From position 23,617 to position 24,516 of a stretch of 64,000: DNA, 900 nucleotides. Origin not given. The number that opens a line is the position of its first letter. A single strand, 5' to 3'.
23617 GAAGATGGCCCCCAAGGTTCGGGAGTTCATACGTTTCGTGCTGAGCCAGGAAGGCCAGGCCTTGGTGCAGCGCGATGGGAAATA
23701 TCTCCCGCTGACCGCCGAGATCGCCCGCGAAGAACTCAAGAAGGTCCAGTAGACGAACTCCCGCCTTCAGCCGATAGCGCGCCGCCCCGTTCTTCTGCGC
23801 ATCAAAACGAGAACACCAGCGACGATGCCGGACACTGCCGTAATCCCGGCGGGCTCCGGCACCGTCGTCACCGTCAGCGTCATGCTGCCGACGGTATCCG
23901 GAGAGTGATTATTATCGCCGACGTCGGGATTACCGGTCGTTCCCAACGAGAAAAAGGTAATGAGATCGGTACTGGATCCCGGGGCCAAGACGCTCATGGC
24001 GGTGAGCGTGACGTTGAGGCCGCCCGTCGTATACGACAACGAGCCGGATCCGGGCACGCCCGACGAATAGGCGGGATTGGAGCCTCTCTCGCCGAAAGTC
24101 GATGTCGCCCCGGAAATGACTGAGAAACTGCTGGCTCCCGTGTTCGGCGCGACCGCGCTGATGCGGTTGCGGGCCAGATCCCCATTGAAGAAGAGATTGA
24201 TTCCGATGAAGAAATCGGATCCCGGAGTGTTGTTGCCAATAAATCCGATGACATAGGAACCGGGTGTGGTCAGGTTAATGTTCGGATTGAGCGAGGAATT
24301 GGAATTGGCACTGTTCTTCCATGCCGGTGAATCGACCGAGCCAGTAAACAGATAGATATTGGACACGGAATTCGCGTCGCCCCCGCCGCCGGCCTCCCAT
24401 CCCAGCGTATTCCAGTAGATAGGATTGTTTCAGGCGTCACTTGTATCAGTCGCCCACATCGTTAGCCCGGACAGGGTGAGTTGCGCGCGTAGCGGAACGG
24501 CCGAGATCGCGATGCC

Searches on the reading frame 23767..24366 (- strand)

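Call 3: search_protein_families(library=pfam, proteins=[window:23767-24366:-], max_evalue=10)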
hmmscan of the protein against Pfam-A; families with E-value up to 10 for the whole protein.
window:23767-24366:- (199 aa): 0 families

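Call 4: search_protein_families(library=ncbifam, proteins=[window:23767-24366:-], max_evalue=10)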
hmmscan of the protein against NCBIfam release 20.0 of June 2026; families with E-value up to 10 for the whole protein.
window:23767-24366:- (199 aa): 2 families
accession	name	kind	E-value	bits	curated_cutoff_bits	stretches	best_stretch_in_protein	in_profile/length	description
NF038129.1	PEP_NF038129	equivalog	0.0079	16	65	1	139-192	144-193/194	NF038129 family PEP-CTERM protein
TIGR02595.1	PEP_CTERM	domain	1.1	10.2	16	1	169-192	1-23/24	PEP-CTERM sorting domain-containing protein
